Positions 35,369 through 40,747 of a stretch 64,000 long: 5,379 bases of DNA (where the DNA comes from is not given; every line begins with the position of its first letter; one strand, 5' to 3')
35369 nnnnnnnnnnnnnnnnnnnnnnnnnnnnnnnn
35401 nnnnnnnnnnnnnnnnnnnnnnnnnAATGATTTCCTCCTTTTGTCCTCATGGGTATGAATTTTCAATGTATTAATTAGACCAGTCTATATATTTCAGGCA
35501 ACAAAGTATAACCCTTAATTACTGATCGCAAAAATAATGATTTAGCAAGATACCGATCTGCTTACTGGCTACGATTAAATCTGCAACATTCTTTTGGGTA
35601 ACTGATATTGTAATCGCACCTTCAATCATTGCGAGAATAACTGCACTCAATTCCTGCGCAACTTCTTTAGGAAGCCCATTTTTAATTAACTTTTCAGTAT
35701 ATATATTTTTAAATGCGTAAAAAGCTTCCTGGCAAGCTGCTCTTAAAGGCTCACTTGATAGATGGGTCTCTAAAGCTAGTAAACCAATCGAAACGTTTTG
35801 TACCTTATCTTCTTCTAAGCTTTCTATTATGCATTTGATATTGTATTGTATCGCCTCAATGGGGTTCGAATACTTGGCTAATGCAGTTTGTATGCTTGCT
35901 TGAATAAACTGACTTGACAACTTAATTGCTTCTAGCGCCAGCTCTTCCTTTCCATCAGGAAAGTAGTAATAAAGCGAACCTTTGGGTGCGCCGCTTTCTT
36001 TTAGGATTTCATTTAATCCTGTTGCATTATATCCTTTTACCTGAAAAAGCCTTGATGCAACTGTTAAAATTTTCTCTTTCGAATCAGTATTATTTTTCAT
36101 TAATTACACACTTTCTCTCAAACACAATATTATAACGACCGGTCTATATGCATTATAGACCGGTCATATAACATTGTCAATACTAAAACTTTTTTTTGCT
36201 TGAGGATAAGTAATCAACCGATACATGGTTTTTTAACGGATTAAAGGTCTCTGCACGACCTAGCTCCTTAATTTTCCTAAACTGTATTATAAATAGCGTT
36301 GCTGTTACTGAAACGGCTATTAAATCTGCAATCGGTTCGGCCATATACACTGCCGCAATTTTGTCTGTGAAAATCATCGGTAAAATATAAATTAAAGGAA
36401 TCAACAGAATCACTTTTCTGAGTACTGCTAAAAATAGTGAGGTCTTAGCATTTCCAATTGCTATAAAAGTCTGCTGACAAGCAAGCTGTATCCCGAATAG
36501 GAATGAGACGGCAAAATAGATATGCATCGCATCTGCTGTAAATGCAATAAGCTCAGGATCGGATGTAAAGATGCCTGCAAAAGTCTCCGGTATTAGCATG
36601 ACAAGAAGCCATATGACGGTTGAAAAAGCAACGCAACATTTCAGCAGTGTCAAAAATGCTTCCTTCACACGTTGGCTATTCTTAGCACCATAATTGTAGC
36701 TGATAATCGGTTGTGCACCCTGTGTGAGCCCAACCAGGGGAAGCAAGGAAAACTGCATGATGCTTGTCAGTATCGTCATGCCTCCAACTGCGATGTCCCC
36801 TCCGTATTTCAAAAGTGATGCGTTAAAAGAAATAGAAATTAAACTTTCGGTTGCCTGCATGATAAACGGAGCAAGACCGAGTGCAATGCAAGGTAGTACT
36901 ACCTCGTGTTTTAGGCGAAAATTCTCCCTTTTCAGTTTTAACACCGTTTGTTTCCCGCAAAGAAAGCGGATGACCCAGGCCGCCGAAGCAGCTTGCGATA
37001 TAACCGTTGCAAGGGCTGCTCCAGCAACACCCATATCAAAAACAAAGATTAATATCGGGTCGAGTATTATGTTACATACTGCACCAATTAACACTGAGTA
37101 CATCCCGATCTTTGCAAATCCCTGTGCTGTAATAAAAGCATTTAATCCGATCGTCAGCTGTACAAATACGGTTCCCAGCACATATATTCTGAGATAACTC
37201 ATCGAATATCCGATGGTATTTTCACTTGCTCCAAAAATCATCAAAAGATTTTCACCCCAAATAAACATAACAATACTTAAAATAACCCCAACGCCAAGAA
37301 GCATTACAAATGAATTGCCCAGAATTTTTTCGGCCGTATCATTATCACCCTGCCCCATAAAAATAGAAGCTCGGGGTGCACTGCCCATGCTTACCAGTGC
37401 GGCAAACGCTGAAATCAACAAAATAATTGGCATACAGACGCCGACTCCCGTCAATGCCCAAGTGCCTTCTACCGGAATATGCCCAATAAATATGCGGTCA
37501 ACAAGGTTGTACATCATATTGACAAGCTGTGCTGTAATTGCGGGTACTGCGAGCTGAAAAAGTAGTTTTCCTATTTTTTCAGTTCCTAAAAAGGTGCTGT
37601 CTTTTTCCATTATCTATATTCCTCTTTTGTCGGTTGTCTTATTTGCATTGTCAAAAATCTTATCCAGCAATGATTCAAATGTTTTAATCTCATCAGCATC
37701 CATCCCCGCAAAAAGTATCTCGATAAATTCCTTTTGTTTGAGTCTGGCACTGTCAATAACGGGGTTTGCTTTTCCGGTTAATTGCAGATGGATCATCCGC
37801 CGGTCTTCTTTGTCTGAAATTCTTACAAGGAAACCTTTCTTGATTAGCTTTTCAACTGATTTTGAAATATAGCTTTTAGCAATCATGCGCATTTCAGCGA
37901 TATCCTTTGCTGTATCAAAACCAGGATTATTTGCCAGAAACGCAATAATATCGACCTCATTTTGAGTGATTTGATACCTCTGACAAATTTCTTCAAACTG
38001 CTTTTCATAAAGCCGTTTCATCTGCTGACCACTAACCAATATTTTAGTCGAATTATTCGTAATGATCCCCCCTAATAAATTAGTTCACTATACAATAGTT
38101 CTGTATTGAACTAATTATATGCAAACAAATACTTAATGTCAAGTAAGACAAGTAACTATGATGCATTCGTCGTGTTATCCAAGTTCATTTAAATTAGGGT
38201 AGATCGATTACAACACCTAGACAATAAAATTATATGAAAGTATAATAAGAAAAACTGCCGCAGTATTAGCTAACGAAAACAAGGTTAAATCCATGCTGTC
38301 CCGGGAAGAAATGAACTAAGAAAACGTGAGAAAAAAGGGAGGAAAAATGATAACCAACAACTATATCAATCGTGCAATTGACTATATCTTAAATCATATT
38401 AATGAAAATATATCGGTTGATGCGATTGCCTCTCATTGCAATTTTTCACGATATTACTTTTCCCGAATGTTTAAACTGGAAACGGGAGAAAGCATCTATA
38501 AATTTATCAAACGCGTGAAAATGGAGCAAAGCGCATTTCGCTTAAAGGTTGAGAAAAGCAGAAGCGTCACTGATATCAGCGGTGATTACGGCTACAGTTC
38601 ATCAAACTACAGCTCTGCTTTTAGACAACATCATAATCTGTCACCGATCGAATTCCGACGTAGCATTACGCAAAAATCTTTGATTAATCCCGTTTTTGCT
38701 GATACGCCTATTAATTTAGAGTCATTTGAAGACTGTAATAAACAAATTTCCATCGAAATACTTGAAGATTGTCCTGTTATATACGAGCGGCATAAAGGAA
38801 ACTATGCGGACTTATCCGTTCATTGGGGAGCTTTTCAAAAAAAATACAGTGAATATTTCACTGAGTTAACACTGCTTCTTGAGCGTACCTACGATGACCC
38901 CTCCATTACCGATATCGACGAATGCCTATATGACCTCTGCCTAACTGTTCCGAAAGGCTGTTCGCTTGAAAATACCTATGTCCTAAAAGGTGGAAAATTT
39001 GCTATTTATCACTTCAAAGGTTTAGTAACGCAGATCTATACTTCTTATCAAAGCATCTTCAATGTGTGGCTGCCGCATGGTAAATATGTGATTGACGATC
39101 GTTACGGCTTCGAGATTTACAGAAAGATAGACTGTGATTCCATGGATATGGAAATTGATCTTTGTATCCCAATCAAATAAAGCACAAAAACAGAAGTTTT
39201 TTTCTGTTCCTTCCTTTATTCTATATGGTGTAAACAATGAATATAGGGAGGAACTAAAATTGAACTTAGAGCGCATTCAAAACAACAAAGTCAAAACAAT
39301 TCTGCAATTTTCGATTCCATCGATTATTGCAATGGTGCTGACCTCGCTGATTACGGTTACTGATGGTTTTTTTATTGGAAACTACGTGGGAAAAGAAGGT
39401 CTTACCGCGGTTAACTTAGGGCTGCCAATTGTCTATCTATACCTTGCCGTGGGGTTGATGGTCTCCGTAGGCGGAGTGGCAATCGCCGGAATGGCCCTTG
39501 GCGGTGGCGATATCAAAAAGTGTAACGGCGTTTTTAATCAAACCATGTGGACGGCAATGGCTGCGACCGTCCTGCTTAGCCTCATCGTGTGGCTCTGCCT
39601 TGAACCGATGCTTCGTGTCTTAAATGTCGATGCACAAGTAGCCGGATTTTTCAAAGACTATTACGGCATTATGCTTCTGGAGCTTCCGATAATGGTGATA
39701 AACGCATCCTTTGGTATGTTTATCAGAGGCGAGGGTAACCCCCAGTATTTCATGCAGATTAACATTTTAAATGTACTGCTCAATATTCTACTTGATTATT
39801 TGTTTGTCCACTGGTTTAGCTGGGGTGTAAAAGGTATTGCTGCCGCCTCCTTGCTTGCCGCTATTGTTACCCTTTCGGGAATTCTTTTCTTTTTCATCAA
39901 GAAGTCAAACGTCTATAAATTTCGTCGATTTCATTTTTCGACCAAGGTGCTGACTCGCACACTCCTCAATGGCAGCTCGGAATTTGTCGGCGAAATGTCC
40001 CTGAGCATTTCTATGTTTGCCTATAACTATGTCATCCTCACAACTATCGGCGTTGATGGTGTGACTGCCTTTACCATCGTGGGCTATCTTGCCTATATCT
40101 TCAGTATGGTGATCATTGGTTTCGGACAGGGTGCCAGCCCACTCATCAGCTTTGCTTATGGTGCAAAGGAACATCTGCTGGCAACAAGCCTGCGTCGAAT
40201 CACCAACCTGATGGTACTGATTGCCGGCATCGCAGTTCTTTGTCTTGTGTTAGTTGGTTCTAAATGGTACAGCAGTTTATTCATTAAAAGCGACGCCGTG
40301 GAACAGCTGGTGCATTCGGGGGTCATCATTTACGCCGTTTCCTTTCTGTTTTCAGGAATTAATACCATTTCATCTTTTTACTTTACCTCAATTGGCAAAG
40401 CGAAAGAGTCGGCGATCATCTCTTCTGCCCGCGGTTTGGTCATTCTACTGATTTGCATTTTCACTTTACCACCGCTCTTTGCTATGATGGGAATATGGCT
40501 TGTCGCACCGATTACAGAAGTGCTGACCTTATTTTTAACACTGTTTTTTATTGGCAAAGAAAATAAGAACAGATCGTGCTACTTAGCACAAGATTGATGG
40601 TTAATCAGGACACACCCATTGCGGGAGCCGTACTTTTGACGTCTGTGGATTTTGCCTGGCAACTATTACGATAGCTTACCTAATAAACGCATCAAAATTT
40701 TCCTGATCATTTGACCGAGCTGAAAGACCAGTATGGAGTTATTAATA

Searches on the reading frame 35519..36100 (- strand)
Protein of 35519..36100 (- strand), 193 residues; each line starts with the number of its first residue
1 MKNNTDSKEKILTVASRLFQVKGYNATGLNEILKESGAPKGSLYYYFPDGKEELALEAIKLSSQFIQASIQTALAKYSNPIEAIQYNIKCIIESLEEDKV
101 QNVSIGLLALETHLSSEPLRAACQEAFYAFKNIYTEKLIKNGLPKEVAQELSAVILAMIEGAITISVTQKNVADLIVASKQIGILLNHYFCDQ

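Call 74: search_protein_families(library=pfam, proteins=[window:35519-36100:-], max_evalue=0.00001)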
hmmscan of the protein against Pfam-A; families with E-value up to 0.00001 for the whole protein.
window:35519-36100:- (193 aa): 2 families
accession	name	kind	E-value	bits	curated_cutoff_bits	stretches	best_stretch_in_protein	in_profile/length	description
PF21993.1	TetR_C_13_2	-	1.3e-28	99.7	27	1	80-181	1-103/103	Transcriptional regulator LmrA/YxaF-like, C-terminal domain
PF00440.29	TetR_N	-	1.2e-13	51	24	1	11-58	1-47/47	Bacterial regulatory proteins, tetR family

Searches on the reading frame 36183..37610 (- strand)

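Call 74: search_protein_families(library=pfam, proteins=[window:36183-37610:-], max_evalue=0.00001)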
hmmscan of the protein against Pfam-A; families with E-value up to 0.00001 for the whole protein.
window:36183-37610:- (475 aa): 1 family
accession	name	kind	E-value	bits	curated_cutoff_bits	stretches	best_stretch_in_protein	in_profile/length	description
PF01554.23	MatE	-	9.4e-48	162.4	24.9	2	23-186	1-161/161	MatE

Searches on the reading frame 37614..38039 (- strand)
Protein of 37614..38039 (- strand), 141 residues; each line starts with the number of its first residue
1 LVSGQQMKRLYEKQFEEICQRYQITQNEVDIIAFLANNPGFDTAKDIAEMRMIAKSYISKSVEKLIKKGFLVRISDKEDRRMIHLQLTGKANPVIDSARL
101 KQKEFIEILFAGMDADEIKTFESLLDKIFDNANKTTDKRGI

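Call 74: search_protein_families(library=pfam, proteins=[window:37614-38039:-], max_evalue=0.00001)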
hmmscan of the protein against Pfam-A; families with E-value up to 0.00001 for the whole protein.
window:37614-38039:- (141 aa): 5 families
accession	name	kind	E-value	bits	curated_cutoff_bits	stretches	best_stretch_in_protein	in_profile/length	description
PF12802.13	MarR_2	-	4.3e-13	49.7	27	1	23-81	2-60/61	MarR family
PF01047.28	MarR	-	6.4e-09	36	24.6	1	24-81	1-57/59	MarR family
PF13463.12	HTH_27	-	5.8e-08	33.3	22.2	1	25-90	2-67/68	Winged helix DNA-binding domain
PF22381.2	Staph_reg_Sar_Rot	-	6e-08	33.1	27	1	15-96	3-83/85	Transcriptional regulator SarA/Rot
PF21984.2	DnaD_N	-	5.5e-06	26.9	27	0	31-84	25-78/101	DnaD N-terminal domain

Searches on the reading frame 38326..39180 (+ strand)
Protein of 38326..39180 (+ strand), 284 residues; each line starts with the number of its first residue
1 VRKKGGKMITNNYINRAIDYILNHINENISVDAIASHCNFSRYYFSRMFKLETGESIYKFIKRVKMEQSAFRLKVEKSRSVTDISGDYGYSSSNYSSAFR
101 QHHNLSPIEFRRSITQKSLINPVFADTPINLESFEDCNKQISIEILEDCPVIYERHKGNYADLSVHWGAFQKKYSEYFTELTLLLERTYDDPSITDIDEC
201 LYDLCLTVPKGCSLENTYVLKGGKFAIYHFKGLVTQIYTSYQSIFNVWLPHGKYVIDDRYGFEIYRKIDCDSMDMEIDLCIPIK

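Call 74: search_protein_families(library=pfam, proteins=[window:38326-39180:+], max_evalue=0.00001)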
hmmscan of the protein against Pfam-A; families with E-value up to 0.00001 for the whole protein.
window:38326-39180:+ (284 aa): 4 families
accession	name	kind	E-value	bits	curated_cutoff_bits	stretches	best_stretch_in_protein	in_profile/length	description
PF06445.20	GyrI-like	-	2.8e-18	67.1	26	1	140-284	2-155/155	GyrI-like small molecule binding domain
PF00165.29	HTH_AraC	-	1.3e-17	63.8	26.6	1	21-57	1-37/42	Bacterial regulatory helix-turn-helix proteins, AraC family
PF12833.13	HTH_18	-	3.7e-14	53.2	33.6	1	35-112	2-79/80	Helix-turn-helix domain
PF14526.11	Cass2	-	1.9e-09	38.3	27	1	182-283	48-150/150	Integron-associated effector binding protein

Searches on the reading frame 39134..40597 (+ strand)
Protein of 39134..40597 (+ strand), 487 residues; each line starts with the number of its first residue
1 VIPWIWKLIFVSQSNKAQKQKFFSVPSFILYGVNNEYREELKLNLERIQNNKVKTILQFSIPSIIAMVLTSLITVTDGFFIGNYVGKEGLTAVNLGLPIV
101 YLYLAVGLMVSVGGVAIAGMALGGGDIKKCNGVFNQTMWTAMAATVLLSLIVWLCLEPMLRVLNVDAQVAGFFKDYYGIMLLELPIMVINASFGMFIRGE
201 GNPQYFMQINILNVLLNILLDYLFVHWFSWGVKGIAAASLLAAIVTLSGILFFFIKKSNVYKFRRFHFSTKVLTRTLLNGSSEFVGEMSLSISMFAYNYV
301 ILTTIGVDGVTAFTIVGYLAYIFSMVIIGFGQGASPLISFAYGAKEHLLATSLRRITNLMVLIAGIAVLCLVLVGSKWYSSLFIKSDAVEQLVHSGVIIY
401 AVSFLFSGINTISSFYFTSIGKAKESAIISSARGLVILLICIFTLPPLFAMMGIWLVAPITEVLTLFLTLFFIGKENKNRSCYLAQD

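Call 74: search_protein_families(library=pfam, proteins=[window:39134-40597:+], max_evalue=0.00001)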
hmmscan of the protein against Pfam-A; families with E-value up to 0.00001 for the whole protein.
window:39134-40597:+ (487 aa): 1 family
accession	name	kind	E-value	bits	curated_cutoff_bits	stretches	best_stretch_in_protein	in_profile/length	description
PF01554.23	MatE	-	2.5e-35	122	24.9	2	62-223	1-161/161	MatE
